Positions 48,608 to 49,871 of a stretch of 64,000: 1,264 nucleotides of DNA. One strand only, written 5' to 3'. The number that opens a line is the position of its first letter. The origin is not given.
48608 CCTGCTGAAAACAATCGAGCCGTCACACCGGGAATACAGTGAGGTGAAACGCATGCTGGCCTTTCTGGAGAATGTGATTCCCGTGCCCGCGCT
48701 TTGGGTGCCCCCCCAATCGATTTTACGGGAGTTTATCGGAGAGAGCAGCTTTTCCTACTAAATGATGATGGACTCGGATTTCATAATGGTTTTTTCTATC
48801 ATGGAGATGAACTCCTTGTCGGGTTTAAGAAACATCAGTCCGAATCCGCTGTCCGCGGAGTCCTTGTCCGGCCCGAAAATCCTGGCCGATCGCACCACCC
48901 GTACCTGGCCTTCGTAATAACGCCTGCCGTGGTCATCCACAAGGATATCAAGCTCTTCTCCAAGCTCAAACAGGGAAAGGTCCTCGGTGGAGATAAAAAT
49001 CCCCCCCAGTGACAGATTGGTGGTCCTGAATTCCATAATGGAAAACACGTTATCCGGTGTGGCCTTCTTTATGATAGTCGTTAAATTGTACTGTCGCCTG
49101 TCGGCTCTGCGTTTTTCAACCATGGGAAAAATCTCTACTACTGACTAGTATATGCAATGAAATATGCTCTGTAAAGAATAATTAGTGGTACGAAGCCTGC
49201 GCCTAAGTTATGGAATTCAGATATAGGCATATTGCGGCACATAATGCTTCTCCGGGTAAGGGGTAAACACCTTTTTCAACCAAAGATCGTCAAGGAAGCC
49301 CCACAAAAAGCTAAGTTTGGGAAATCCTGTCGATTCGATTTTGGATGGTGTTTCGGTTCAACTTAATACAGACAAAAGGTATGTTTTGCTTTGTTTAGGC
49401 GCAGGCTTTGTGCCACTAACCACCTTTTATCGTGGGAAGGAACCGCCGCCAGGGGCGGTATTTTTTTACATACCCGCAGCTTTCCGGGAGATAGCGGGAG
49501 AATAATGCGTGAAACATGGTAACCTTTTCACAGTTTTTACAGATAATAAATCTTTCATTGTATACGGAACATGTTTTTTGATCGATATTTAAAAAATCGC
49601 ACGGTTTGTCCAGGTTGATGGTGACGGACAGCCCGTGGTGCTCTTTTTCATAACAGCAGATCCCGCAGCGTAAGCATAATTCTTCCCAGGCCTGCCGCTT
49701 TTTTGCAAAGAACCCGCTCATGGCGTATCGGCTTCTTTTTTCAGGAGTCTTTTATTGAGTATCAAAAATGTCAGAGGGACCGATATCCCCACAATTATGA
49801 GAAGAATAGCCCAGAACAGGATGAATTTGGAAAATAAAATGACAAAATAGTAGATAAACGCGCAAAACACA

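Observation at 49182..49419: Perfect 25-bp long-range helix enclosing 188 nt: candidate structured ncRNA or MITE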

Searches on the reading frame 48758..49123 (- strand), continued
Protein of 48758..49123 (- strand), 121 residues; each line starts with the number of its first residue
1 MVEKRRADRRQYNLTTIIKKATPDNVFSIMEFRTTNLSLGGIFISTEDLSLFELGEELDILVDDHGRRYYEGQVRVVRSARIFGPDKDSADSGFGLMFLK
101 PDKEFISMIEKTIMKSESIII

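Call 61: find_encoding_contigs(protein=P0098, flank=600, max_places=10)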
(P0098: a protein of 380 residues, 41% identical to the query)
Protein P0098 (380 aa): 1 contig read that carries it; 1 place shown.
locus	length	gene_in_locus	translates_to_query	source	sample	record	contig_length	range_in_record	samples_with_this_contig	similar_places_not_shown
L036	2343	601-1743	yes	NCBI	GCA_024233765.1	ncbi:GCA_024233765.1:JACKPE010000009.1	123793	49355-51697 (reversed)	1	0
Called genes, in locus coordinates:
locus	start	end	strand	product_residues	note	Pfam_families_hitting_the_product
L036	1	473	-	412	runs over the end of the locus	PF04909:Amidohydro_2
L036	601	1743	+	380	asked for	-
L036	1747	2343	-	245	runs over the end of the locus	PF26351:DUF8091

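Call 62: find_encoding_contigs(protein=P0045, flank=600, max_places=10)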
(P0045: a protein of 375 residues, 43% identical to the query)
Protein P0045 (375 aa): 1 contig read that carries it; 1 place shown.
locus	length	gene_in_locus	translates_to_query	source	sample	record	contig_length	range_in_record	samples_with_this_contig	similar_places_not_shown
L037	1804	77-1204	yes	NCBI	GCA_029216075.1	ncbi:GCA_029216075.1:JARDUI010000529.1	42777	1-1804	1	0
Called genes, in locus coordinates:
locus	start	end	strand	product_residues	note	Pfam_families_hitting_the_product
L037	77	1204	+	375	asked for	-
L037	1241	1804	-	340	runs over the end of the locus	PF00294:PfkB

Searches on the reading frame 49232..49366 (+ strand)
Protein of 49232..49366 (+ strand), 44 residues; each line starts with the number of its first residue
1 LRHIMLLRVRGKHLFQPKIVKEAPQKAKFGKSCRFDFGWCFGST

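Call 67: find_encoding_contigs(protein=window:49232-49366:+, flank=1500, max_places=10)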
Protein window:49232-49366:+ (44 aa): no gene with exactly this product is on record in the collection.

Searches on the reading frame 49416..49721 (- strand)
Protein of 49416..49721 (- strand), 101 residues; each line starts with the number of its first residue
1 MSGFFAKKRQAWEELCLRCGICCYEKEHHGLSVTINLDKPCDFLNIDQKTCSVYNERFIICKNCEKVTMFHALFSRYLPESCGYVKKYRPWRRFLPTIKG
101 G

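Call 11: search_protein_families(library=pfam, proteins=[window:49416-49721:-], max_evalue=0.01)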
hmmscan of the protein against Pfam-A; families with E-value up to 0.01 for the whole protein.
window:49416-49721:- (101 aa): 1 family
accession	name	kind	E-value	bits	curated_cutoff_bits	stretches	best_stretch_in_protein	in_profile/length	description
PF03692.20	CxxCxxCC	-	0.00068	20.7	23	1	36-82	41-84/85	Putative zinc- or iron-chelating domain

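Call 56: find_encoding_contigs(protein=window:49416-49721:-, flank=2000, max_places=10)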
Protein window:49416-49721:- (101 aa): 8 contigs read that carry it; 6 places shown.
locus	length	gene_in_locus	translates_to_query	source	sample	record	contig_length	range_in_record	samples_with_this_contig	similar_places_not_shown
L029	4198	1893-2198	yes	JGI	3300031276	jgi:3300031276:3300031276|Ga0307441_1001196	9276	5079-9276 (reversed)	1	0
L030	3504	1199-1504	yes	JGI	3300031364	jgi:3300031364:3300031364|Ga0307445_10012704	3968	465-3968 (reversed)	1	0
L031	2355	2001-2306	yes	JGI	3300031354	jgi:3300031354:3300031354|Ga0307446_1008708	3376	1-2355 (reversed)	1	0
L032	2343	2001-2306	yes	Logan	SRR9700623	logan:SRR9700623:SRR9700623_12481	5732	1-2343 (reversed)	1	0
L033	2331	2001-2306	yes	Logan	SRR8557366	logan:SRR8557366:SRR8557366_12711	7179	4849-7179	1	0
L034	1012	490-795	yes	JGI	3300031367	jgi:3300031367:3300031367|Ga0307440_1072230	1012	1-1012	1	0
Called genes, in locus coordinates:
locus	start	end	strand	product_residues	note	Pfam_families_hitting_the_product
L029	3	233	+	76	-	?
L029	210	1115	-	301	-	-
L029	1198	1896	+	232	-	-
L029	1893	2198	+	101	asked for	-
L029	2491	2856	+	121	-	PF07238:PilZ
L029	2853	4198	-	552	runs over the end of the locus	PF00485:PRK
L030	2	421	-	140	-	?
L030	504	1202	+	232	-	-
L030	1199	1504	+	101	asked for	-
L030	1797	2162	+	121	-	PF07238:PilZ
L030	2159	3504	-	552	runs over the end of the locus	PF00485:PRK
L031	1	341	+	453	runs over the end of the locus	?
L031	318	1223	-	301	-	-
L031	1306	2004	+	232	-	-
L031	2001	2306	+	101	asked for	-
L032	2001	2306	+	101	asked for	-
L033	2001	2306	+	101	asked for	-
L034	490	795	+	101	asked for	-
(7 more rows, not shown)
